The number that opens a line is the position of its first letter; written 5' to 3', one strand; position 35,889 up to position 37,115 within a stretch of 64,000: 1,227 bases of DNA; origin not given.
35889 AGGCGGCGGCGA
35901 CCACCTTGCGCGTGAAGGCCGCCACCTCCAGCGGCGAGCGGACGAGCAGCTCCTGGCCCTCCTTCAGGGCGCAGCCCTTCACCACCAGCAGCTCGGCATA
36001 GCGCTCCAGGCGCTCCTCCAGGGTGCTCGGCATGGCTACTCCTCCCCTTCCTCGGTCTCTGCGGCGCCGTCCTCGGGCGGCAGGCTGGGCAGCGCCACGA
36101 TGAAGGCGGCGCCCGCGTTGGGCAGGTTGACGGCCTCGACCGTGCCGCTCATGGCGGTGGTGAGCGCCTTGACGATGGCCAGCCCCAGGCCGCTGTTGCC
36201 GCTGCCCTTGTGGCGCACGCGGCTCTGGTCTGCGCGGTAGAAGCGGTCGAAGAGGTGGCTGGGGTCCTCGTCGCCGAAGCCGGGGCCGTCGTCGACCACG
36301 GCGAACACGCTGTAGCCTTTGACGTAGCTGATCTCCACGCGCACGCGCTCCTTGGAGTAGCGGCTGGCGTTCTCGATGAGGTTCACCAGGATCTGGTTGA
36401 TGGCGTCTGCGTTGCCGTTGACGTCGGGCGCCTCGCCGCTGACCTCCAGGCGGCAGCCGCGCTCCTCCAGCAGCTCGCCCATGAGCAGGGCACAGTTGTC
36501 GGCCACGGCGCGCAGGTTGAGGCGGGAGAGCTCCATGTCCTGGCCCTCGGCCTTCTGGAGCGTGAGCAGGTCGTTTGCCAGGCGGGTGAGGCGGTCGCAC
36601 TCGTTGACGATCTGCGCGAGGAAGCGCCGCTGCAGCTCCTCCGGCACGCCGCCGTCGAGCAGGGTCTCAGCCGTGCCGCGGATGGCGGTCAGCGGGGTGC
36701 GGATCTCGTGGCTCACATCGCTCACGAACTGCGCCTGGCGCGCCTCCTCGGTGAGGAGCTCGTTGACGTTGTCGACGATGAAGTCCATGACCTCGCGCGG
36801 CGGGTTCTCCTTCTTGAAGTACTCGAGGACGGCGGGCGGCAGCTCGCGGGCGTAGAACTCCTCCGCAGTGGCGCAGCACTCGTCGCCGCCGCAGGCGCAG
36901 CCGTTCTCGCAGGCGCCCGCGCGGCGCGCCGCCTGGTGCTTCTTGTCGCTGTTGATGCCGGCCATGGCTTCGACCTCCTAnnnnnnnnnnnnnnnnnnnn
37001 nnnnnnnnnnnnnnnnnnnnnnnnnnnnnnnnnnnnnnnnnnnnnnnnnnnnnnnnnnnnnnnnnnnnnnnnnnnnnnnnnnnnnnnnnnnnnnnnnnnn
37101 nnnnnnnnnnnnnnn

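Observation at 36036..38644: Soluble histidine kinase with an N-terminal five-cysteine cluster, in a coaX-HK-aminopeptidase-phosphoesterase operon divergent from its OmpR-type regulator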

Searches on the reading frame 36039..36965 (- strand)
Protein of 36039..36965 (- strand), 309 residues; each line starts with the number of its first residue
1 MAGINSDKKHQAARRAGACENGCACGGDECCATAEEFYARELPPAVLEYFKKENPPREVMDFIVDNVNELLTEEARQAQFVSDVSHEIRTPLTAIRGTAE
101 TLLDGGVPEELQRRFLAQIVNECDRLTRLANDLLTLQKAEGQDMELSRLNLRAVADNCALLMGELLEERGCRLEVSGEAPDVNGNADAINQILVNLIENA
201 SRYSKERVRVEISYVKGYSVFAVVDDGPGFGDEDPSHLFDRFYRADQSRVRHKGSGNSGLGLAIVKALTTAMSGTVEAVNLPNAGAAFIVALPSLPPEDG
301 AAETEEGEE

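Call 5: search_protein_families(library=pfam, proteins=[window:36039-36965:-], max_evalue=0.01)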
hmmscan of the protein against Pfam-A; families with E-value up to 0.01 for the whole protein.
window:36039-36965:- (309 aa): 4 families
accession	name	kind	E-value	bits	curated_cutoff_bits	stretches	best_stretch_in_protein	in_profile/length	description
PF00512.31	HisKA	-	6.3e-21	74.6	26.9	1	77-141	2-65/66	His Kinase A (phospho-acceptor) domain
PF02518.31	HATPase_c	-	2.5e-20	73.4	26.4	1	185-294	2-109/111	Histidine kinase-, DNA gyrase B-, and HSP90-like ATPase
PF13581.12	HATPase_c_2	-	8.3e-05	23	27.4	1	192-272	39-112/127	Histidine kinase-like ATPase domain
PF13589.12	HATPase_c_3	-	0.0082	16.6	25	0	190-263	4-80/137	Histidine kinase-, DNA gyrase B-, and HSP90-like ATPase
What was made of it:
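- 36036..36965 (-): Soluble HisKA-class histidine kinase, 309 aa, identical to NCBI MGN0038429.1 (MAG, Coriobacteriales bacterium). HisKA at 77-141 and HATPase_c at 185-294 (call 5).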

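Call 6: find_homologous_proteins(query=window:36039-36965:-, max_evalue=1e-10)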
Query window:36039-36965:- (309 aa): 6442 proteins with E <= 1e-10 among 8000 candidates; the best 120 are listed.
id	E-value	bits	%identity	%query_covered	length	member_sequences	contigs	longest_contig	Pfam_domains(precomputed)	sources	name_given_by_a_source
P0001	4.7e-185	632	93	100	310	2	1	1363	PF02518.32,PF00512.32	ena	-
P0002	3.4e-180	616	92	99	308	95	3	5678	PF02518.32,PF00512.32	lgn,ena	-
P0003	1.1e-179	614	91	99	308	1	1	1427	PF02518.32,PF00512.32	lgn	-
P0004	8.5e-179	611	91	99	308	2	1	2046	PF02518.32,PF00512.32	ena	-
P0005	1.0e-162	559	85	96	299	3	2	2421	PF02518.32,PF00512.32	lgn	-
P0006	4.3e-161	553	85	93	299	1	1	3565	PF02518.32,PF00512.32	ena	-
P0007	5.4e-161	553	84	96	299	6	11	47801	PF02518.32,PF00512.32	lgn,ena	-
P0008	1.7e-158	545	83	96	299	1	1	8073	PF02518.32,PF00512.32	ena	-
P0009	1.0e-156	539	82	97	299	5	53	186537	PF02518.32,PF00512.32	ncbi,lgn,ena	-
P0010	4.9e-156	537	80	97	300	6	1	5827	PF02518.32,PF00512.32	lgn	-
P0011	7.6e-156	536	82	95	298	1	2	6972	PF02518.32,PF00512.32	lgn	-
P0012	4.4e-155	534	80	97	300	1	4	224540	PF02518.32,PF00512.32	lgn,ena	-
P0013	1.3e-154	532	93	84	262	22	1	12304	PF02518.32,PF00512.32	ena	-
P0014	3.9e-153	527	83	94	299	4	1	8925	PF02518.32,PF00512.32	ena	-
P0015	1.1e-149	516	86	87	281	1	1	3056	PF02518.32,PF00512.32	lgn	-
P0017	5.3e-140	484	81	86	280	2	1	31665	PF13581.13,PF02518.32,PF00512.32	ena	-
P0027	4.2e-124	432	72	90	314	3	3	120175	PF13581.13,PF02518.32,PF00512.32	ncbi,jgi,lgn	ncbi:MAG: sensor histidine kinase [Coriobacteriales bacterium]|jgi:two-component system OmpR family 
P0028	3.2e-123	429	74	87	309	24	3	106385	PF02518.32,PF00512.32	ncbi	-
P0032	1.6e-122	427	72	92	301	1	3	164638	PF02518.32,PF00512.32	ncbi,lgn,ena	-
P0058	1.2e-119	417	72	86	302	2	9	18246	PF13581.13,PF02518.32,PF00512.32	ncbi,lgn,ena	-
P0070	2.2e-118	413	71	88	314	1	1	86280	PF13581.13,PF02518.32,PF00512.32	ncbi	-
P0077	3.0e-117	409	69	88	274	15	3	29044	PF02518.32,PF00512.32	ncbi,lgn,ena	-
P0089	6.3e-110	385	69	86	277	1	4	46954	PF02518.32,PF00512.32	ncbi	-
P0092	4.9e-106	373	68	84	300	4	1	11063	PF02518.32,PF00512.32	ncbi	-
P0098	2.1e-82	295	57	80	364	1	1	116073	PF02518.32,PF00512.32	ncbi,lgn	-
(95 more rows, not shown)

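Call 10: search_protein_families(library=ncbifam, proteins=[window:36039-36965:-], max_evalue=0.00001)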
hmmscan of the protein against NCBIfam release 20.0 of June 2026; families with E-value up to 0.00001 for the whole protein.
window:36039-36965:- (309 aa): 71 families (the best 25 are shown)
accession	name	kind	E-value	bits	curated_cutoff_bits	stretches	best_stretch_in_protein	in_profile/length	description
NF046044.1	PnpS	equivalog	1.3e-55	189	400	1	62-293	155-390/390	two-component system histidine kinase PnpS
NF033092.0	HK_WalK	equivalog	2.2e-44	152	725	1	64-293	359-593/594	cell wall metabolism sensor histidine kinase WalK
TIGR02966.1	phoR_proteo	equivalog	1.3e-43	149.3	334.2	1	64-290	101-331/333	phosphate regulon sensor histidine kinase PhoR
NF040691.1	MtrAB_MtrB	equivalog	1.7e-41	142.8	450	1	66-295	260-493/507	MtrAB system histidine kinase MtrB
TIGR01386.1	cztS_silS_copS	subfamily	1.6e-40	139.5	292.55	1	65-293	225-457/457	heavy metal sensor histidine kinase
NF012163.2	BaeS_SmeS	equivalog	2.5e-37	128.9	500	1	72-293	235-457/457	sensor histidine kinase efflux regulator BaeS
NF041210.1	his_kin_PieS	equivalog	6.9e-36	124.2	850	1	67-294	240-470/474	two component system sensor histidine kinase PieS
NF008312.0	PRK11100.1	equivalog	1.5e-34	119.6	356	1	64-293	243-473/477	two-component system sensor histidine kinase CreC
NF007345.0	PRK09835.1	subfamily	5.4e-33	114.3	423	1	75-294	260-480/482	Cu(+)/Ag(+) sensor histidine kinase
NF007837.0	PRK10549.1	equivalog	1e-32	113.5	603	1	73-294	236-458/466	envelope stress sensor histidine kinase BaeS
NF041735.1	hist_kin_RppB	equivalog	1e-32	113.5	400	1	76-293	215-438/438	two-component system sensor histidine kinase RppB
NF012226.0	AdeS_HK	equivalog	2.1e-32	112.6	500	1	73-293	133-352/353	two-component sensor histidine kinase AdeS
NF007007.0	PRK09470.1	equivalog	4.8e-32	111.4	486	1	63-293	234-458/463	envelope stress sensor histidine kinase CpxA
NF007898.0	PRK10604.1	equivalog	3.3e-31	108.9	478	1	60-294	198-423/433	two-component system sensor histidine kinase RstB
NF053855.1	HisKinPhoRBctds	equivalog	9.4e-31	106.9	500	1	74-292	358-581/583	two-component system sensor histidine kinase PhoR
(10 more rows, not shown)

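Call 11: search_solved_structures(query=window:36039-36965:-, max_evalue=1e-10, show_alignments=1)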
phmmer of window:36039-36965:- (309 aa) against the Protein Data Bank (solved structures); distinct sequences matched with E-value up to 1e-10: 36.
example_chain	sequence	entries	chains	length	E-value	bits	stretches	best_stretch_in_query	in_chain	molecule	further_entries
6paj_A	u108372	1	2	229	4.9e-28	101.8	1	77-294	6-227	Sensor protein SrrB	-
4i5s_A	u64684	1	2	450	5.8e-28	101.5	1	66-308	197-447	Putative histidine kinase CovS; VicK-like protein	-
4u7n_A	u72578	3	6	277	6.8e-27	98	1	75-299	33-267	Histidine protein kinase sensor protein | Histidine kinase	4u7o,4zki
5c93_A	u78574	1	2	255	7e-27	98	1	77-299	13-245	Histidine kinase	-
4biw_A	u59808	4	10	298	8.7e-26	94.4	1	75-293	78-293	SENSOR PROTEIN CPXA | Sensor histidine kinase CpxA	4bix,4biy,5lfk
4biu_A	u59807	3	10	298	8.8e-26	94.4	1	75-293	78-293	SENSOR PROTEIN CPXA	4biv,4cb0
4biz_A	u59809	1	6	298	1.2e-24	90.7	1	75-293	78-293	SENSOR PROTEIN CPXA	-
7cch_A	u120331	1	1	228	1.3e-23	87.2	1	82-281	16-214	AdeS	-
7zp0_A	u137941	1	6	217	6.2e-23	85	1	81-294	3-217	Sensor protein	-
5uht_A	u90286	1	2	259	1.1e-21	81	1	74-294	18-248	Sensor histidine kinase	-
3dge_A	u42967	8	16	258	1.1e-21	80.9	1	75-294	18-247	Sensor protein | Histidine kinase | Sensor histidine kinase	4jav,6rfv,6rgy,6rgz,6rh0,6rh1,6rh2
2c2a_A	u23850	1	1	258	1.1e-21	80.9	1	75-294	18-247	SENSOR HISTIDINE KINASE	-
4jas_A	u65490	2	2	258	3.8e-21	79.2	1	75-294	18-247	Histidine kinase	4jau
6azr_A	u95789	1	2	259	5.3e-21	78.7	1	74-294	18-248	Sensor histidine kinase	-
6rh7_A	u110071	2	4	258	2.7e-20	76.3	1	75-294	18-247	Sensor histidine kinase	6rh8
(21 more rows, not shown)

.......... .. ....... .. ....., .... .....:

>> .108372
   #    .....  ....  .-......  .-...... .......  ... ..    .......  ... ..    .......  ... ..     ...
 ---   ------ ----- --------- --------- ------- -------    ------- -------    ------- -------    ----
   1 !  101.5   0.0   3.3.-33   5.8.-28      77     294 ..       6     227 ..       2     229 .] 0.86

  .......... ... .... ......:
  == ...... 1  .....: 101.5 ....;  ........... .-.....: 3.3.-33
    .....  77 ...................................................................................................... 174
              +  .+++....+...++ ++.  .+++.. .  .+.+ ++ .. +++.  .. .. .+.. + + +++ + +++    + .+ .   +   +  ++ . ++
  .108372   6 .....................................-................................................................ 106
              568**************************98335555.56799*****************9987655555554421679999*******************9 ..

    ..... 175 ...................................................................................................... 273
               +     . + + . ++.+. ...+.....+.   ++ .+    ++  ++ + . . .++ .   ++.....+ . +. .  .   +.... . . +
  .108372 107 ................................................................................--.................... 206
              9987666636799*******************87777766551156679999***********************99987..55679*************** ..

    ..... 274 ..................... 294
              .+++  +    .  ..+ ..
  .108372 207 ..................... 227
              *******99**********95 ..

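Call 12: find_related_loci(query=A1, collection=genome_contigs, flank=6000)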
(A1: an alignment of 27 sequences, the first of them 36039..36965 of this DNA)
Query A1 (309 aa) in genome_contigs; peptide patterns used: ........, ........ (x = any residue, [..] = any of these).
600 stretches matched a pattern (row limit reached: there are more); 593 encode a relative of the query (tblastn E <= 1e-3); the best 80 are kept; 80 distinct loci.
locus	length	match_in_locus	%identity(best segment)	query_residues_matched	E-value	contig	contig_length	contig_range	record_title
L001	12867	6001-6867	68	14-299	9e-126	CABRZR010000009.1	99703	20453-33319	MAG TPA_asm: uncultured Coriobacteriia bacterium isolate MGYG-HGUT-02074 genome assembly, contig: GUT_GENOME125939_9, wh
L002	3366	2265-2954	53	69-295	8e-71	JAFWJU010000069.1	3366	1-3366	MAG: Eggerthellaceae bacterium isolate RGIG5804 Sheep_Ileum.Co__c347802, whole genome shotgun sequence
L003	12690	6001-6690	51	68-295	2e-64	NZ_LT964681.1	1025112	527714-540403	Raoultibacter timonensis strain Marseille-P3277, whole genome shotgun sequence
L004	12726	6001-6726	38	60-297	1e-38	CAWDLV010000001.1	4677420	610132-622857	MAG: uncultured Acidimicrobiales bacterium isolate MFD04944.bin.2.42 genome assembly, contig: contig_14646, whole genome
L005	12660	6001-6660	43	73-293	7e-38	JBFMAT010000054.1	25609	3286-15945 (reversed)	MAG: Chloroflexota bacterium isolate MAG145 MAG145_54, whole genome shotgun sequence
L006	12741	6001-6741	36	60-293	1e-37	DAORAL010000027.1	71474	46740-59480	MAG TPA_asm: Phycisphaerae bacterium isolate AMR_MDS_0959 NODE_98_length_71474_cov_8.164690, whole genome shotgun sequen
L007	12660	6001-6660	37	76-293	4e-37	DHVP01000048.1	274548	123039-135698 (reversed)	MAG TPA_asm: Deltaproteobacteria bacterium UBA5205 UBA5205_contig_1961, whole genome shotgun sequence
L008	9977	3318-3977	37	76-293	3e-36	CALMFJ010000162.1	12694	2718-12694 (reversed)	MAG TPA_asm: uncultured proteobacterium isolate SRR8868559_bin.50_CONCOCT_v1.1_MAG genome assembly, contig: ERZ1645192.3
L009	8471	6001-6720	36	58-299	9e-36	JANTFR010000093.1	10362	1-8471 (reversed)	MAG: Anaerolineales bacterium isolate bin100123 c_000000007183, whole genome shotgun sequence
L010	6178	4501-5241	34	55-293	7e-35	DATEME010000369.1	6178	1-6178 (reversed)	MAG TPA_asm: Candidatus Acidiferrales bacterium isolate SMAG_U8934 k141_1141145, whole genome shotgun sequence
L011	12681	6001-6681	38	66-293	2e-34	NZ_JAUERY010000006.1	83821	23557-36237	Corynebacterium sp. CCM 9203 6, whole genome shotgun sequence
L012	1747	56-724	37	74-294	1e-34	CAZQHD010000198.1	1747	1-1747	MAG TPA_asm: uncultured Thermotogae bacterium isolate SRP332253_co2_10 genome assembly, contig: NODE_89460_length_1747_c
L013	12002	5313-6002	36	76-303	3e-34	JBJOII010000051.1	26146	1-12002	MAG: Verrucomicrobiota bacterium isolate sharkriverslough_2019_sw_WHONDRS-S19S_0042_F_bin.31 scaffold_190, whole genome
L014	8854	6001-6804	34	63-309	4e-34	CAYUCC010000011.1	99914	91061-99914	MAG TPA_asm: uncultured Anaerolineae bacterium isolate SRP173033_co1_350 genome assembly, contig: NODE_283_length_99914_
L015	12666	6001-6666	36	73-293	7e-34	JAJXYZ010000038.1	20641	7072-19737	MAG: bacterium isolate BP7.bin25 NODE_3694_length_20641_cov_2.281369, whole genome shotgun sequence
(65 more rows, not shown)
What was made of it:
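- Tried and rejected: The genome_contigs scan for taxonomy and context (call 12) was swamped by the generic F-box pattern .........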

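Call 13: list_cluster_members(proteins=[window:36039-36965:-, P0009, P0027, P0028, P0032, P0058, P0070, P0077, P0089, P0092])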
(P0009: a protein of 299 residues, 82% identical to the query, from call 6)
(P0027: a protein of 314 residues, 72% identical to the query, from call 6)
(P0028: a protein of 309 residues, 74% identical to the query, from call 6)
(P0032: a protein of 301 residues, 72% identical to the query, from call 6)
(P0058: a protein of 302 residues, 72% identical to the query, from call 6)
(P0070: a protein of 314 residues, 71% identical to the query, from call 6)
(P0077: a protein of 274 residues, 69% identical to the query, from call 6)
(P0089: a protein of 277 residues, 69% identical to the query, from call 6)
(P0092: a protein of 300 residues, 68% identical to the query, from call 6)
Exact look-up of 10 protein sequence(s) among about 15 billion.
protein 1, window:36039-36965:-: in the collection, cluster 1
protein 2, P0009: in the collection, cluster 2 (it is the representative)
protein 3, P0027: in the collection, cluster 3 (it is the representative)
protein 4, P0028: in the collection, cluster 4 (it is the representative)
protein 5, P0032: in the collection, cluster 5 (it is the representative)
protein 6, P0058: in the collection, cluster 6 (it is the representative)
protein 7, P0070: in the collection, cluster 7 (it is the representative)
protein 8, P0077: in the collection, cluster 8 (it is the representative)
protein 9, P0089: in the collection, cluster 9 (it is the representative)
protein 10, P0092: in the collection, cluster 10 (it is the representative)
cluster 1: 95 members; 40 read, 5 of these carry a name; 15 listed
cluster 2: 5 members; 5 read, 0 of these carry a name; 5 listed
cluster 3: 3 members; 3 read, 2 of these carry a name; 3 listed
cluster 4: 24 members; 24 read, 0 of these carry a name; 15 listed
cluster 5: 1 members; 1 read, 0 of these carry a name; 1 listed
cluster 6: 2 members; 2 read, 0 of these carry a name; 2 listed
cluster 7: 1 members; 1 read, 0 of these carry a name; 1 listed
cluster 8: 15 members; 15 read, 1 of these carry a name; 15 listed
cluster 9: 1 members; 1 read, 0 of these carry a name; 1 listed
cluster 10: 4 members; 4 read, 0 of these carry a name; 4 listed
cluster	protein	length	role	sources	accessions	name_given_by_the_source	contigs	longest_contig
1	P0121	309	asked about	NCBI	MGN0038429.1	MAG: sensor histidine kinase [Coriobacteriales bacterium]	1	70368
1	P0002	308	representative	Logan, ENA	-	-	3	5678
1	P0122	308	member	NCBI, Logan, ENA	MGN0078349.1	MAG: sensor histidine kinase [Coriobacteriales bacterium]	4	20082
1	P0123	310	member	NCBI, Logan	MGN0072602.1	MAG: sensor histidine kinase [Coriobacteriales bacterium]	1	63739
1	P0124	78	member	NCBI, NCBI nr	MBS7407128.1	MAG: hypothetical protein KIG15_05725, partial [Coriobacteriales bacterium] | hypothetical protein [Coriobacteriales bacterium]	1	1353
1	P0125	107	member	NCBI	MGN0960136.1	MAG: histidine kinase dimerization/phospho-acceptor domain-containing protein, partial ...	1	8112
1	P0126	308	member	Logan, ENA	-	-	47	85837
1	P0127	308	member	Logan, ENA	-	-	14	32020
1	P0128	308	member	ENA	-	-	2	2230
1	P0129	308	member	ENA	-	-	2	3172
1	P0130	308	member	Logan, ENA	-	-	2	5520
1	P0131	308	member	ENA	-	-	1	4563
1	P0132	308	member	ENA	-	-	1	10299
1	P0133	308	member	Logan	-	-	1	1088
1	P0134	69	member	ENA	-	-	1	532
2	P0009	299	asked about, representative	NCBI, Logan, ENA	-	-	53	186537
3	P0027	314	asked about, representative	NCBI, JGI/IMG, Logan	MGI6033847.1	MAG: sensor histidine kinase [Coriobacteriales bacterium] | two-component system OmpR family sensor kinase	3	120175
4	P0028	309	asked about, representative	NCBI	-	-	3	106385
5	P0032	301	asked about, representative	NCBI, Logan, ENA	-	-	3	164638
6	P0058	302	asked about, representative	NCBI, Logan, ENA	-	-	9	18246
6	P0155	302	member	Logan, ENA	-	-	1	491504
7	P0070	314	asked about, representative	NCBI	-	-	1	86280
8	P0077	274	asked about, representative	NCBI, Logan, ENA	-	-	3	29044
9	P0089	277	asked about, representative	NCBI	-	-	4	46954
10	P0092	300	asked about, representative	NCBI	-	-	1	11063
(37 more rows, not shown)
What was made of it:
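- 36036..36965 (-): Exact database match (call 13).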

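Call 14: find_encoding_contigs(protein=P0009, flank=7000, max_places=2)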
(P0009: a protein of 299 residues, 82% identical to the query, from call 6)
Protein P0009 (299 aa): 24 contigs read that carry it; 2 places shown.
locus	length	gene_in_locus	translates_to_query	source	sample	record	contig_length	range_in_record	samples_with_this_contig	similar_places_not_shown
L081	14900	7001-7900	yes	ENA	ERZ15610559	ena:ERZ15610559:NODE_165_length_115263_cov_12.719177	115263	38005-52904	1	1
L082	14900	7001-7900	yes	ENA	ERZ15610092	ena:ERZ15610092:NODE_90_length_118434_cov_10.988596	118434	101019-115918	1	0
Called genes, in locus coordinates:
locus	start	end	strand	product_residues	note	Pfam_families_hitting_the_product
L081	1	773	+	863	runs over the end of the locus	PF00384:Molybdopterin, PF01568:Molydop_binding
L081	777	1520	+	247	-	PF13187:Fer4_9 (faint), PF13237:Fer4_10 (weak), PF13247:Fer4_11, PF12838:Fer4_7 (weak), PF00037:Fer4 (weak), PF12797:Fer4_2 (weak), PF12837:Fer4_6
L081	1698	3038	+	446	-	PF02447:GntP_permease (weak), PF03600:CitMHS (weak)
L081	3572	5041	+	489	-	-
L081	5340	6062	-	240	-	PF00072:Response_reg, PF00486:Trans_reg_C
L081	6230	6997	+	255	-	PF03309:Pan_kinase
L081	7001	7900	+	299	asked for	PF00512:HisKA, PF02518:HATPase_c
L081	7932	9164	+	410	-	PF02073:Peptidase_M29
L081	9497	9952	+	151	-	PF00149:Metallophos (faint), PF12850:Metallophos_2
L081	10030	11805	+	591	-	PF00082:Peptidase_S8, PF00041:fn3 (weak)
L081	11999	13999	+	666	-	PF00512:HisKA, PF02518:HATPase_c, PF00072:Response_reg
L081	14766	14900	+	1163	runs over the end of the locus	PF04563:RNA_pol_Rpb2_1, PF04561:RNA_pol_Rpb2_2, PF04565:RNA_pol_Rpb2_3, PF10385:RNA_pol_Rpb2_45, PF00562:RNA_pol_Rpb2_6, PF04560:RNA_pol_Rpb2_7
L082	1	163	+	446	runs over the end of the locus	PF02447:GntP_permease (weak), PF03600:CitMHS (weak)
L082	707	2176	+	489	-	-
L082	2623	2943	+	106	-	PF12844:HTH_19 (weak), PF13560:HTH_31, PF01381:HTH_3, PF13443:HTH_26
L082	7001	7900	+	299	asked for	PF00512:HisKA, PF02518:HATPase_c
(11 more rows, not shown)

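Call 15: find_encoding_contigs(protein=P0155, flank=6000, max_places=1)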
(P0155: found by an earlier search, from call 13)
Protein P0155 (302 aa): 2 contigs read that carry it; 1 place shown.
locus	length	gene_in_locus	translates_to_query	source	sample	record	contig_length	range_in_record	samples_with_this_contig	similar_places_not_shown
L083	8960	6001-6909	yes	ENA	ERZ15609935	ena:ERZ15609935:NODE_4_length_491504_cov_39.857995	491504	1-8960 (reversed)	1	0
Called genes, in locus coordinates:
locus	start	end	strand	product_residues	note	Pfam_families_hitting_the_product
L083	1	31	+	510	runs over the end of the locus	PF02386:TrkH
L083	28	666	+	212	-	-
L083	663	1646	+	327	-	PF03193:RsgA_GTPase, PF01926:MMR_HSR1 (weak)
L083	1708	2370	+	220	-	PF12804:NTP_transf_3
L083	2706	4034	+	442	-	PF00089:Trypsin, PF13365:Trypsin_2, PF00595:PDZ, PF13180:PDZ_2, PF17820:PDZ_6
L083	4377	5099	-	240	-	PF23198:PDE8A_N (weak), PF00072:Response_reg, PF00486:Trans_reg_C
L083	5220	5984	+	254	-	PF03309:Pan_kinase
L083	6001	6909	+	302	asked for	PF00512:HisKA, PF13581:HATPase_c_2 (weak), PF02518:HATPase_c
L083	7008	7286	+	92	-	PF01842:ACT (weak), PF13740:ACT_6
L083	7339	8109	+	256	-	PF01061:ABC2_membrane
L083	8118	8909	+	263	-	PF00005:ABC_tran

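Call 16: find_encoding_contigs(protein=P0027, flank=6000, max_places=1)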
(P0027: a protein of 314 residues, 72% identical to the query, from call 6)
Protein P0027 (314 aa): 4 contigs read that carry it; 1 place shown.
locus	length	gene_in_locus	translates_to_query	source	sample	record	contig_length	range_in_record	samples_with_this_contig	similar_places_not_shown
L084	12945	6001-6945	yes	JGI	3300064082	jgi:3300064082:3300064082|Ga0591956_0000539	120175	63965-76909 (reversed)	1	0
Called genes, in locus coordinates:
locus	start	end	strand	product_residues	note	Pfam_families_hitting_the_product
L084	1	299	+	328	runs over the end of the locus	PF03193:RsgA_GTPase, PF04548:AIG1 (faint), PF00005:ABC_tran (weak)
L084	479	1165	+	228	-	PF12804:NTP_transf_3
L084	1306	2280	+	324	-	PF11449:ArsP_2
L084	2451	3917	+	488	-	PF00089:Trypsin, PF13365:Trypsin_2, PF00595:PDZ, PF13180:PDZ_2, PF17820:PDZ_6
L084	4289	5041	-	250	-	PF23198:PDE8A_N (weak), PF00072:Response_reg, PF00486:Trans_reg_C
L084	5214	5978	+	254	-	PF03309:Pan_kinase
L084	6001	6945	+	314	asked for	PF00512:HisKA, PF02518:HATPase_c, PF13581:HATPase_c_2 (weak)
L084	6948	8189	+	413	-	PF02073:Peptidase_M29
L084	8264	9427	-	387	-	-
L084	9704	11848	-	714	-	PF05048:NosD, PF13229:Beta_helix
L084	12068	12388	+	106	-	-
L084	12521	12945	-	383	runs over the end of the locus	-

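Call 17: find_encoding_contigs(protein=P0089, flank=6000, max_places=1)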
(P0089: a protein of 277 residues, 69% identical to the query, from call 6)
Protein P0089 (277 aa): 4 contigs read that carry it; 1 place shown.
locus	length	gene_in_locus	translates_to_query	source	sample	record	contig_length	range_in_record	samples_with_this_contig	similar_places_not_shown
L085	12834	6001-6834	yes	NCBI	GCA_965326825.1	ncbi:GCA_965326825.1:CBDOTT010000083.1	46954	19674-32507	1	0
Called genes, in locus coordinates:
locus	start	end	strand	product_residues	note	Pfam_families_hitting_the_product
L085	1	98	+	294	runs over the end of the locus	PF01259:SAICAR_synt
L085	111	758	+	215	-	-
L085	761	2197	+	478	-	PF22039:HUTI_composite_bact, PF01979:Amidohydro_1, PF07969:Amidohydro_3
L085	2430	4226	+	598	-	PF00089:Trypsin, PF13365:Trypsin_2, PF13180:PDZ_2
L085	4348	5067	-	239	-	PF23198:PDE8A_N (weak), PF00072:Response_reg, PF00486:Trans_reg_C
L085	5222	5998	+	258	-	PF03309:Pan_kinase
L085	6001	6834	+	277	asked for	PF00512:HisKA, PF02518:HATPase_c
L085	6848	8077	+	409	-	PF02073:Peptidase_M29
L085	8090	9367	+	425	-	-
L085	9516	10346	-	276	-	-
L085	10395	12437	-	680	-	PF00580:UvrD-helicase (weak), PF13245:AAA_19 (weak)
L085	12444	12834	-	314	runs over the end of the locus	PF12801:Fer4_5 (weak), PF12838:Fer4_7 (faint), PF13187:Fer4_9 (faint)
